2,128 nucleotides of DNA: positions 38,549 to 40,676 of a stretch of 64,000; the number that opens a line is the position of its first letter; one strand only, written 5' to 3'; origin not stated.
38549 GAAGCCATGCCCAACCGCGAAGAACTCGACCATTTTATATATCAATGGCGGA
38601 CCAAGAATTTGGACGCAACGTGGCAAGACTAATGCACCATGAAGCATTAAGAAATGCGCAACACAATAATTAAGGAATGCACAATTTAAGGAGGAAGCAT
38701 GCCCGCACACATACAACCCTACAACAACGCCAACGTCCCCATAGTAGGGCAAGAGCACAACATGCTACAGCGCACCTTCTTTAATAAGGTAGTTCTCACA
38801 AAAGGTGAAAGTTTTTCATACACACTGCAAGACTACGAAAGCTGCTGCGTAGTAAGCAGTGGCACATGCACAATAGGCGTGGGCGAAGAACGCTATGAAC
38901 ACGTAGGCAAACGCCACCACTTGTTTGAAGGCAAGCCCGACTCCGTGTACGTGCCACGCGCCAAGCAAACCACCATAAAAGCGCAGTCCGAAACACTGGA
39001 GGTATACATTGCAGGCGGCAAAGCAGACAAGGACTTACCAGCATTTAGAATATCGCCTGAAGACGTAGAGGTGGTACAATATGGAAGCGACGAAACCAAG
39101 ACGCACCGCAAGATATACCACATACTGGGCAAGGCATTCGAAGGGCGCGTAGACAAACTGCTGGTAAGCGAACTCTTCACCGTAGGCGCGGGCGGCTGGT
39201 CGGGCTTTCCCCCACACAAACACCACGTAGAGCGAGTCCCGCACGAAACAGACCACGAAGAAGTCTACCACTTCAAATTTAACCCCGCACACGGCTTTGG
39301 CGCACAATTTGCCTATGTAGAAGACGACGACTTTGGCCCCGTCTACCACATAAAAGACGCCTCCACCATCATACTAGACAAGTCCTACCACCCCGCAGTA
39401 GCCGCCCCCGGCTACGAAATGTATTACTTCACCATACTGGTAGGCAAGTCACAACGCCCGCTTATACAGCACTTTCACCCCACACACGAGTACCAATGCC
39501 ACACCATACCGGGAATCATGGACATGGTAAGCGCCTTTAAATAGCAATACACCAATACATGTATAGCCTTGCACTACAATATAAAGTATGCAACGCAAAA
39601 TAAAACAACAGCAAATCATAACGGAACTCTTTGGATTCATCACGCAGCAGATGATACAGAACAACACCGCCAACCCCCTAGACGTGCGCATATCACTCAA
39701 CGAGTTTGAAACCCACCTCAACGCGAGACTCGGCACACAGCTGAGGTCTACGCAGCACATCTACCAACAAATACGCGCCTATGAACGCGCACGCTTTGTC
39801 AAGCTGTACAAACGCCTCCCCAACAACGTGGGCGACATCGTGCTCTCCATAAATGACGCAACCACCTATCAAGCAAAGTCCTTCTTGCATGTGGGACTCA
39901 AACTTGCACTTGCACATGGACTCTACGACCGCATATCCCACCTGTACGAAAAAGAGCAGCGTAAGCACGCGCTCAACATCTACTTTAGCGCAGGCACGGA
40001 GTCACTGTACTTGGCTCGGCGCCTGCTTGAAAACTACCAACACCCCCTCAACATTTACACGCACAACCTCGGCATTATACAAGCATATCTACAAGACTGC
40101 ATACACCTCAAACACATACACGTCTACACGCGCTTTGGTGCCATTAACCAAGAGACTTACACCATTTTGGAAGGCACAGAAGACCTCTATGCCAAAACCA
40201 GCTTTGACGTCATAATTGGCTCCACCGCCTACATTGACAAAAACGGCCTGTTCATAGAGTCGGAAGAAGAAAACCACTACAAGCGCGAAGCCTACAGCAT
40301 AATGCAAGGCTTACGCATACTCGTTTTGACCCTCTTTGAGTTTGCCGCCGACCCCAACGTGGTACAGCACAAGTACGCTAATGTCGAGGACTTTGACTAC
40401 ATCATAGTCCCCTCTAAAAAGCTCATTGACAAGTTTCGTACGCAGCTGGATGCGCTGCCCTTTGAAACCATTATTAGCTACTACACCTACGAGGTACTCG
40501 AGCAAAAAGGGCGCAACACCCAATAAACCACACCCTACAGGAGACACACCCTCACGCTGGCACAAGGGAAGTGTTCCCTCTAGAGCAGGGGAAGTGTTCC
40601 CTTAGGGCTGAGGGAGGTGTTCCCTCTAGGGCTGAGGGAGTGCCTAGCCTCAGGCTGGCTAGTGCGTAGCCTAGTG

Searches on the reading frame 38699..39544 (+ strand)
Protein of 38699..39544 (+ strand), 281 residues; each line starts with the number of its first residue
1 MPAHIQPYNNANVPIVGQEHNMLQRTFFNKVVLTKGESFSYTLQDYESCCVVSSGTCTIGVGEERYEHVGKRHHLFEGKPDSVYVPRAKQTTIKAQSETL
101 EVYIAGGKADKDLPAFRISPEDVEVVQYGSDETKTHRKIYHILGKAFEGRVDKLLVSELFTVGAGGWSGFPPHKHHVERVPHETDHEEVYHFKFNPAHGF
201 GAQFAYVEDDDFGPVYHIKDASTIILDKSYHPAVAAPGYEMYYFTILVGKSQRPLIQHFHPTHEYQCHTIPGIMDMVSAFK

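Call 19: find_related_loci(query=window:38699-39541:+, collection=genome_contigs, flank=10000)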
Query window:38699-39541:+ (281 aa) in genome_contigs; peptide patterns used: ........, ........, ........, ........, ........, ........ (x = any residue, [..] = any of these).
600 stretches matched a pattern (row limit reached: there are more); 588 encode a relative of the query (tblastn E <= 1e-3); the best 80 are kept; 80 distinct loci.
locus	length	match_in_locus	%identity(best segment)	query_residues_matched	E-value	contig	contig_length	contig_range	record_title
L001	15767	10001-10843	65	1-281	1e-130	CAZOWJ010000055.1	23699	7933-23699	MAG TPA_asm: uncultured Desulfocapsaceae bacterium isolate SRP155585_co2_237 genome assembly, contig: NODE_919_length_23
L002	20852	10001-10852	62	1-281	1e-121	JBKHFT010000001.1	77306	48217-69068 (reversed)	MAG: Alkalispirochaeta sp. isolate D1M05_7 NODE_70_length_77306_cov_6.867044, whole genome shotgun sequence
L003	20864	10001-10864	63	1-281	9e-121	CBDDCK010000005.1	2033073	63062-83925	MAG: Spirochaetia bacterium isolate ec65812f-cd42-4137-a767-48787d97cef6 genome assembly, contig: contig_5, whole genome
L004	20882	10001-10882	61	1-281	1e-118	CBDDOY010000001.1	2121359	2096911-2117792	MAG: Spirochaetaceae bacterium isolate ce77e197-c168-4bc4-8750-8ce2b630077d genome assembly, contig: contig_1, whole gen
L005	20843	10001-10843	58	1-281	2e-114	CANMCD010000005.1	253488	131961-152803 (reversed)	uncultured Tenacibaculum sp. isolate 1120.fasta genome assembly, contig: NODE_5, whole genome shotgun sequence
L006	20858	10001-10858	56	1-281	4e-107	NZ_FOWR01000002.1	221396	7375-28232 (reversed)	Enterovibrio norvegicus DSM 15893, whole genome shotgun sequence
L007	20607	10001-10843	59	1-281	4e-107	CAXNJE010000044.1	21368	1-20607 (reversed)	MAG: Breznakiellaceae bacterium isolate MiH-14oct19-200 genome assembly, contig: MiH-14oct19-C4866, whole genome shotgun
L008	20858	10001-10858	56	1-281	4e-107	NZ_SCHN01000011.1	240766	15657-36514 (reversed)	Enterovibrio baiacu strain A649 scaffold_6, whole genome shotgun sequence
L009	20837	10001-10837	58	4-281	7e-107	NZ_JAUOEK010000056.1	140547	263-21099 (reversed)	Flavivirga aquimarina strain KCTC 52353 k141_117, whole genome shotgun sequence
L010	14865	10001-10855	56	1-281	3e-106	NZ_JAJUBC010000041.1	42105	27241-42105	Enterovibrio gelatinilyticus strain ZSDZ42 41, whole genome shotgun sequence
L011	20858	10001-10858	56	1-281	8e-106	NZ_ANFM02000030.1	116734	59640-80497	Grimontia indica strain AK16 contig30, whole genome shotgun sequence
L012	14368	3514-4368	56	1-281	6e-106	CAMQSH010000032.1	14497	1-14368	MAG TPA_asm: uncultured Brevinema sp. isolate ERR3140047_bin.2_metaWRAP_v1.3_MAG genome assembly, contig: ERZ4740304.87,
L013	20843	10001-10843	55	1-281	1e-104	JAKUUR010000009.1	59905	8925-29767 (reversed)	MAG: Candidatus Thioglobus autotrophicus isolate ALOHA_A2.5_138 A2.5-Thioglobus-1_9, whole genome shotgun sequence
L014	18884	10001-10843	56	1-281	3e-104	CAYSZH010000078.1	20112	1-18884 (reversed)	MAG TPA_asm: uncultured Granulosicoccaceae bacterium isolate binchicken_co385_22 genome assembly, contig: NODE_1948_leng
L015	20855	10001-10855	55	1-281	5e-104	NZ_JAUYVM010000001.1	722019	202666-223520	Vibrio penaeicida strain 6E01 GLLLNBMG_1, whole genome shotgun sequence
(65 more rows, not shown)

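Call 34: search_protein_families(library=pfam, proteins=[window:38699-39544:+], max_evalue=0.001)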
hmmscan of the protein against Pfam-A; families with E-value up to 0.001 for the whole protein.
window:38699-39544:+ (281 aa): 1 family
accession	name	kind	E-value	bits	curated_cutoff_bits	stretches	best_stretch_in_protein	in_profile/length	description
PF04962.18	KduI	-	4.8e-73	246.1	23.9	1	18-265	20-261/262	KduI/IolB family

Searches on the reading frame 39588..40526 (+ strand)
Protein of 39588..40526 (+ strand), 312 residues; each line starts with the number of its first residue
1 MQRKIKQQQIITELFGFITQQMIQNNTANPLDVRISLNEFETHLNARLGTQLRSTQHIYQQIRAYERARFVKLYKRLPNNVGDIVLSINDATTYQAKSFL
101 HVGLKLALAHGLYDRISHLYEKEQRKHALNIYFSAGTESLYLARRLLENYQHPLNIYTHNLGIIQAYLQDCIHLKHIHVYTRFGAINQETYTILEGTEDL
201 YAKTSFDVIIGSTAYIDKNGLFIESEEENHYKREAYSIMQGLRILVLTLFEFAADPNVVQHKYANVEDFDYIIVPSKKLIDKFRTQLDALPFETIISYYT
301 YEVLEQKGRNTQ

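Call 9: search_protein_families(library=pfam, proteins=[window:39588-40526:+], max_evalue=0.01)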
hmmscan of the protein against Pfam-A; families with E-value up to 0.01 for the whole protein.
window:39588-40526:+ (312 aa): 0 families

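Call 50: search_protein_families(library=pfam, proteins=[window:39588-40526:+], max_evalue=10)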
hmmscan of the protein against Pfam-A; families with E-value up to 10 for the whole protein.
window:39588-40526:+ (312 aa): 1 family
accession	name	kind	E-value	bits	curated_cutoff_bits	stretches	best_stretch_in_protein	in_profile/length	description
PF11298.13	DUF3099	-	0.21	12.2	23.2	1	226-253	9-37/72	Protein of unknown function (DUF3099)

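Call 74: search_protein_families(library=ncbifam, proteins=[window:39588-40523:+], max_evalue=0.01)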
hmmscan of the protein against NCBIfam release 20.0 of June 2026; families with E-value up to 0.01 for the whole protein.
window:39588-40523:+ (312 aa): 1 family
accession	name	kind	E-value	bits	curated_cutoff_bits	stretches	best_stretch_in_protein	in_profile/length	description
NF004086.0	PRK05588.1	equivalog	0.0019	18.3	321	1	194-254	80-140/255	histidinol phosphate phosphatase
